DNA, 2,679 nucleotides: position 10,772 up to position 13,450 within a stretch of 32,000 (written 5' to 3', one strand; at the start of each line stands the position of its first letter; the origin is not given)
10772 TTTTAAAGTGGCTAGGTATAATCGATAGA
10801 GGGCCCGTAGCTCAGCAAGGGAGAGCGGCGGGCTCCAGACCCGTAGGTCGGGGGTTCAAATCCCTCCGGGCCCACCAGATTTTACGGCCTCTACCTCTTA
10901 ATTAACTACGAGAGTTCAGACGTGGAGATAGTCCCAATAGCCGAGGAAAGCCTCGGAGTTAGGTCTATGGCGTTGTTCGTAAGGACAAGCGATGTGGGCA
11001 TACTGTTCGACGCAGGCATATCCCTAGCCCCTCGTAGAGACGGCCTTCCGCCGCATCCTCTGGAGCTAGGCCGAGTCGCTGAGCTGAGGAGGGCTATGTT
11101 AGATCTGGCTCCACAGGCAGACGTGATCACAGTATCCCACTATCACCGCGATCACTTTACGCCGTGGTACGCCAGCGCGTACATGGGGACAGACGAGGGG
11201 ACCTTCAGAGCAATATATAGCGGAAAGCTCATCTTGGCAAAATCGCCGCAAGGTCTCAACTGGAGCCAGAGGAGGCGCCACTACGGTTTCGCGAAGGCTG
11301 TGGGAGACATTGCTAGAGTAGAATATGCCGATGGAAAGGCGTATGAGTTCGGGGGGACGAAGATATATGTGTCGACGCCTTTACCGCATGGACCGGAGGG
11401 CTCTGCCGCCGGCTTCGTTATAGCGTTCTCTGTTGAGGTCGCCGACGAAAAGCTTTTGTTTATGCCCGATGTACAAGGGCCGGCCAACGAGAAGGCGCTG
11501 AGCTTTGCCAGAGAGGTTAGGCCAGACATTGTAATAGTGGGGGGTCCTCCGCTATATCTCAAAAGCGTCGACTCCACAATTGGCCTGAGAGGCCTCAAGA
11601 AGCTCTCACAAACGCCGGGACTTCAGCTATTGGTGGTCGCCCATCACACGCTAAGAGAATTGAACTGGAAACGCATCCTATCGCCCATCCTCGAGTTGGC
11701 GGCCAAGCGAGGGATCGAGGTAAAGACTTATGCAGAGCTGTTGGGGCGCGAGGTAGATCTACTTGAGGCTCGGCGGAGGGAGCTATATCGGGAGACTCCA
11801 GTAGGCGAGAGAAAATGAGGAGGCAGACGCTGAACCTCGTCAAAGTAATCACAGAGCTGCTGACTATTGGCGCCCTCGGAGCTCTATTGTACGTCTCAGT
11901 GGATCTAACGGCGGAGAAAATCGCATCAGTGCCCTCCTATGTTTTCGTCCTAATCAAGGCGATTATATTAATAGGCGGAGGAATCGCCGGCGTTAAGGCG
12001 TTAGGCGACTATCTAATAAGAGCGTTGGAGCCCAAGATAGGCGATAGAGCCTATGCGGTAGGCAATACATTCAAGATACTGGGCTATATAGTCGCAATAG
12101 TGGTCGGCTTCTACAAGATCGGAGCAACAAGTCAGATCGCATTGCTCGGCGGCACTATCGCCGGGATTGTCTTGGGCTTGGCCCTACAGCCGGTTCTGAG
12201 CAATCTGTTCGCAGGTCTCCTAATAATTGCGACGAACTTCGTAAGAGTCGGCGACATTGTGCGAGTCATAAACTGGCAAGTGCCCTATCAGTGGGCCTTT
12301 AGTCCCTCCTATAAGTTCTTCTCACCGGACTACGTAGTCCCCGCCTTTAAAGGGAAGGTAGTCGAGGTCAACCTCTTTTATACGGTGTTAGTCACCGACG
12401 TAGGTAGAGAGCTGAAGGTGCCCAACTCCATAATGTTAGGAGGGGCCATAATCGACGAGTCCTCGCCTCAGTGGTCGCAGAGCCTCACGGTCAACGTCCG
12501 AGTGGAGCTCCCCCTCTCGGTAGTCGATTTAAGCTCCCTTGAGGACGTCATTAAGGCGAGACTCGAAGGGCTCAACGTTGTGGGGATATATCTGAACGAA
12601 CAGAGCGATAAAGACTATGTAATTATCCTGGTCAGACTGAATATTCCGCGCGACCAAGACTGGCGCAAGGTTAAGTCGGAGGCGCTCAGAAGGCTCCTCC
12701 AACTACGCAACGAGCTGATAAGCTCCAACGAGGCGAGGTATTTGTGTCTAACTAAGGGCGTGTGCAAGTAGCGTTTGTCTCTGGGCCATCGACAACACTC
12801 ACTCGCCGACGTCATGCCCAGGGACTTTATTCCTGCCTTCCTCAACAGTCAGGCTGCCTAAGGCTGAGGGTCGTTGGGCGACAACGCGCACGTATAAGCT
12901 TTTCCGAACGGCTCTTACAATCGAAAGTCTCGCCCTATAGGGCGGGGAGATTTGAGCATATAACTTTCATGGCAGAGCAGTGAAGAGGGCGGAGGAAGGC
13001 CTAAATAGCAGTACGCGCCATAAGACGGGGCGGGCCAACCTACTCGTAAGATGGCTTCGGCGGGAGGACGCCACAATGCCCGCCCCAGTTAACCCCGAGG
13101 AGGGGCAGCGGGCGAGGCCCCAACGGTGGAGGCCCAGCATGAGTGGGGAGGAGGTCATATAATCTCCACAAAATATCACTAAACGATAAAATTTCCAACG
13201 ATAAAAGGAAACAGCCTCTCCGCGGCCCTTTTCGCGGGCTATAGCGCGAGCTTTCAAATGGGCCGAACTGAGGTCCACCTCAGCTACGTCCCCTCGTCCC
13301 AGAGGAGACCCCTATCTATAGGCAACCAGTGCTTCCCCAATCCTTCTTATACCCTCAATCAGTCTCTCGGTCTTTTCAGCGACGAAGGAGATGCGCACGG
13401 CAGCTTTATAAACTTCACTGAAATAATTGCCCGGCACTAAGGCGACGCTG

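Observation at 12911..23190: Three paralogous, very GC-rich ~260-nt non-coding elements in intergenic gaps: candidate novel structured-RNA family or non-autonomous repeat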

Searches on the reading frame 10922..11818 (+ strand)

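Call 17: search_protein_families(library=pfam, proteins=[window:10922-11818:+])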
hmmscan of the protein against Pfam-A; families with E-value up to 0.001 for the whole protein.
window:10922-11818:+ (298 aa): 2 families
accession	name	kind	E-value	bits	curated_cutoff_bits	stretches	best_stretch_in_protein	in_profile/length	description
PF13483.12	Lactamase_B_3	-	3.8e-06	27.4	24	1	63-206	34-131/160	Beta-lactamase superfamily domain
PF12706.13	Lactamase_B_2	-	0.00022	21.3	27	1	27-186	3-145/200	Beta-lactamase superfamily domain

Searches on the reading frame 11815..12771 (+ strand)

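Call 17: search_protein_families(library=pfam, proteins=[window:11815-12771:+])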
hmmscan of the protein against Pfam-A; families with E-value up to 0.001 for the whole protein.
window:11815-12771:+ (318 aa): 1 family
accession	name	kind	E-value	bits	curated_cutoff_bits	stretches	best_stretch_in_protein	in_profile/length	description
PF00924.24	MS_channel_2nd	-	4.9e-10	39.8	20.2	1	127-208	2-59/68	Mechanosensitive ion channel, beta-domain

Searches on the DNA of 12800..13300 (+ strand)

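Call 11: search_rna_families(source=window, start=12800, end=13300, threshold=evalue, max_evalue=10, show_alignments=3)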
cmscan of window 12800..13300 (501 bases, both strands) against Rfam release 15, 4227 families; matches with E-value up to 10: 3.
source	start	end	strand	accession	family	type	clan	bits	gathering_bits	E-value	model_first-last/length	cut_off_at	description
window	12866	12969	+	RF00062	HgcC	Gene;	-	19.6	50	0.026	1-130/130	no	HgcC family RNA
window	13156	13267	-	RF00190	SNORA16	Gene; snRNA; snoRNA; HACA-box;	CL00021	15.8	35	1.1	1-135/135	no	Small nucleolar RNA SNORA16B/SNORA16A family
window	12811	12876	-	RF01880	Xist_exon1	Gene; lncRNA;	-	9.6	50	6.1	1-85/85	no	X-chromosome inactivation gene exon 1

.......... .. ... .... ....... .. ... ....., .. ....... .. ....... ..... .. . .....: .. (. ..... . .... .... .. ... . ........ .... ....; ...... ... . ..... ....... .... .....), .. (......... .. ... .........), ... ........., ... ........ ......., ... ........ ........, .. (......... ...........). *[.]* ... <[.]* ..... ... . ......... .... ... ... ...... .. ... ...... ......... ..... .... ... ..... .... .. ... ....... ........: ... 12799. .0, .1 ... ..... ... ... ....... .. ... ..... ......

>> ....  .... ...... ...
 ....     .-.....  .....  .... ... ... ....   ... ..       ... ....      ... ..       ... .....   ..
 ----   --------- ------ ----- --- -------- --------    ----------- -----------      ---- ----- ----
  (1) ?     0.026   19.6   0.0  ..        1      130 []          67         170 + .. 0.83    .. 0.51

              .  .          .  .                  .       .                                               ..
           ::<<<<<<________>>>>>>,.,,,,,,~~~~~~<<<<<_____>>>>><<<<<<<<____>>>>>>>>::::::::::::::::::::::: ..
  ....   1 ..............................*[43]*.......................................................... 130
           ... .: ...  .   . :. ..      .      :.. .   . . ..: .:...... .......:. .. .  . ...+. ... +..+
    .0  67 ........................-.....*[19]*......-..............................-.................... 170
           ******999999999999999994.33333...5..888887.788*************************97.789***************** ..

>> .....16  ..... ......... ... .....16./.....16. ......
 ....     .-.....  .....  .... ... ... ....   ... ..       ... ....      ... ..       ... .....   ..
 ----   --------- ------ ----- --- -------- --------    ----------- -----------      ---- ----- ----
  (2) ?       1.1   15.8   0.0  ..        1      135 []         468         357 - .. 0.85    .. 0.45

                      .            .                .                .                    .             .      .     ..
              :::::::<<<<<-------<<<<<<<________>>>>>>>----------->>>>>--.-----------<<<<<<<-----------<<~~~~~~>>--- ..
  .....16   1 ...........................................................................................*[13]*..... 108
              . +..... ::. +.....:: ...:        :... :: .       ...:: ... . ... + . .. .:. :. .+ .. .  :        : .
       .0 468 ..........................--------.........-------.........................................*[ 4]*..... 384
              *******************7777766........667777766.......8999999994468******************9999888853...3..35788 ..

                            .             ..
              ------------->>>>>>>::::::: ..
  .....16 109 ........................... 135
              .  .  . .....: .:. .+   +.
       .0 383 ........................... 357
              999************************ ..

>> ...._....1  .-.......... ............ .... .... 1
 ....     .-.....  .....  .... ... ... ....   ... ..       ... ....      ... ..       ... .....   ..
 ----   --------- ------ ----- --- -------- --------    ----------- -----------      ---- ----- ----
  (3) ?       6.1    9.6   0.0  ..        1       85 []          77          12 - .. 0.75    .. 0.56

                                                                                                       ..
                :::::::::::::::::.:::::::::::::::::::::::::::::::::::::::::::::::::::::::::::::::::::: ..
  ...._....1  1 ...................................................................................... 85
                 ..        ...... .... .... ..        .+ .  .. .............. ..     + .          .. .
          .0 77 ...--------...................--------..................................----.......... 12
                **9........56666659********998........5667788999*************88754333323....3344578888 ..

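Call 97: search_rna_families(sources=[L014, L013], threshold=evalue, max_evalue=1, show_alignments=4)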
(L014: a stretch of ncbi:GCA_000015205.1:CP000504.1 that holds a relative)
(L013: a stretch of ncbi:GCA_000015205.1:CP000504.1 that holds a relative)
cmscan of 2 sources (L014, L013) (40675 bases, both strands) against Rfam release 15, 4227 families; matches with E-value up to 1: 1.
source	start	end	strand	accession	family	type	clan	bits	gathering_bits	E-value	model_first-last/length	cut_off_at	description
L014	6462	6535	-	RF00699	mir-134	Gene; miRNA;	-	27.5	68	0.24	1-73/73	no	mir-134 microRNA precursor family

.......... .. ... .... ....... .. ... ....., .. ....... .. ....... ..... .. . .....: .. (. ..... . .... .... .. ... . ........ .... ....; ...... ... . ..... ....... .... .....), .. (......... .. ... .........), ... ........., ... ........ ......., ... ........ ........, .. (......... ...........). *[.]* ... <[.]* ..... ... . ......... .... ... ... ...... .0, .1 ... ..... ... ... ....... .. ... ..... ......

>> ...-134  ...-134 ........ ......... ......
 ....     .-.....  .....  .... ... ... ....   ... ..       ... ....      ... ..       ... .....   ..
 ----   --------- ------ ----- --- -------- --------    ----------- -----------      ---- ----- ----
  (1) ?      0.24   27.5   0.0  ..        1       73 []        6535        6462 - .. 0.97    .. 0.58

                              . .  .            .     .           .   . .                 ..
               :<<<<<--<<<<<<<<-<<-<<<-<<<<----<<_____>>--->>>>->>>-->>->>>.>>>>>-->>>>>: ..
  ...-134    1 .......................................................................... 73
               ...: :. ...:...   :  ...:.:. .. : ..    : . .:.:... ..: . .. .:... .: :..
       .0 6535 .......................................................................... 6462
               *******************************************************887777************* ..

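Call 113: search_rna_families(source=L014, start=18440, end=18800, threshold=evalue, max_evalue=10, show_alignments=4)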
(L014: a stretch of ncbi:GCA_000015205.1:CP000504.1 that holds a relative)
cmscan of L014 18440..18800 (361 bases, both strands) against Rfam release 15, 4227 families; matches with E-value up to 10: 5.
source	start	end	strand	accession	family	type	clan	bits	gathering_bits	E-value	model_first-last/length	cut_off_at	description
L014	18484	18575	-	RF00062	HgcC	Gene;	-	16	50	0.17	1-130/130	no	HgcC family RNA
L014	18503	18529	-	RF01844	SmY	Gene; snRNA; splicing;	-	15.5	39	0.48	53-79/80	no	SmY spliceosomal RNA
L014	18715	18737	-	RF02656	sot0042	Gene; sRNA;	-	15.4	88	0.07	152-174/174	no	Sense overlapping transcript RNA 0042 (sot)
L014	18712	18789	-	RF01393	isrJ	Gene; sRNA;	-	15.3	37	2.3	1-75/75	no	isrJ Hfq binding RNA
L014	18504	18523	-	RF02656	sot0042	Gene; sRNA;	-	11.3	88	1.2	154-173/174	no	Sense overlapping transcript RNA 0042 (sot)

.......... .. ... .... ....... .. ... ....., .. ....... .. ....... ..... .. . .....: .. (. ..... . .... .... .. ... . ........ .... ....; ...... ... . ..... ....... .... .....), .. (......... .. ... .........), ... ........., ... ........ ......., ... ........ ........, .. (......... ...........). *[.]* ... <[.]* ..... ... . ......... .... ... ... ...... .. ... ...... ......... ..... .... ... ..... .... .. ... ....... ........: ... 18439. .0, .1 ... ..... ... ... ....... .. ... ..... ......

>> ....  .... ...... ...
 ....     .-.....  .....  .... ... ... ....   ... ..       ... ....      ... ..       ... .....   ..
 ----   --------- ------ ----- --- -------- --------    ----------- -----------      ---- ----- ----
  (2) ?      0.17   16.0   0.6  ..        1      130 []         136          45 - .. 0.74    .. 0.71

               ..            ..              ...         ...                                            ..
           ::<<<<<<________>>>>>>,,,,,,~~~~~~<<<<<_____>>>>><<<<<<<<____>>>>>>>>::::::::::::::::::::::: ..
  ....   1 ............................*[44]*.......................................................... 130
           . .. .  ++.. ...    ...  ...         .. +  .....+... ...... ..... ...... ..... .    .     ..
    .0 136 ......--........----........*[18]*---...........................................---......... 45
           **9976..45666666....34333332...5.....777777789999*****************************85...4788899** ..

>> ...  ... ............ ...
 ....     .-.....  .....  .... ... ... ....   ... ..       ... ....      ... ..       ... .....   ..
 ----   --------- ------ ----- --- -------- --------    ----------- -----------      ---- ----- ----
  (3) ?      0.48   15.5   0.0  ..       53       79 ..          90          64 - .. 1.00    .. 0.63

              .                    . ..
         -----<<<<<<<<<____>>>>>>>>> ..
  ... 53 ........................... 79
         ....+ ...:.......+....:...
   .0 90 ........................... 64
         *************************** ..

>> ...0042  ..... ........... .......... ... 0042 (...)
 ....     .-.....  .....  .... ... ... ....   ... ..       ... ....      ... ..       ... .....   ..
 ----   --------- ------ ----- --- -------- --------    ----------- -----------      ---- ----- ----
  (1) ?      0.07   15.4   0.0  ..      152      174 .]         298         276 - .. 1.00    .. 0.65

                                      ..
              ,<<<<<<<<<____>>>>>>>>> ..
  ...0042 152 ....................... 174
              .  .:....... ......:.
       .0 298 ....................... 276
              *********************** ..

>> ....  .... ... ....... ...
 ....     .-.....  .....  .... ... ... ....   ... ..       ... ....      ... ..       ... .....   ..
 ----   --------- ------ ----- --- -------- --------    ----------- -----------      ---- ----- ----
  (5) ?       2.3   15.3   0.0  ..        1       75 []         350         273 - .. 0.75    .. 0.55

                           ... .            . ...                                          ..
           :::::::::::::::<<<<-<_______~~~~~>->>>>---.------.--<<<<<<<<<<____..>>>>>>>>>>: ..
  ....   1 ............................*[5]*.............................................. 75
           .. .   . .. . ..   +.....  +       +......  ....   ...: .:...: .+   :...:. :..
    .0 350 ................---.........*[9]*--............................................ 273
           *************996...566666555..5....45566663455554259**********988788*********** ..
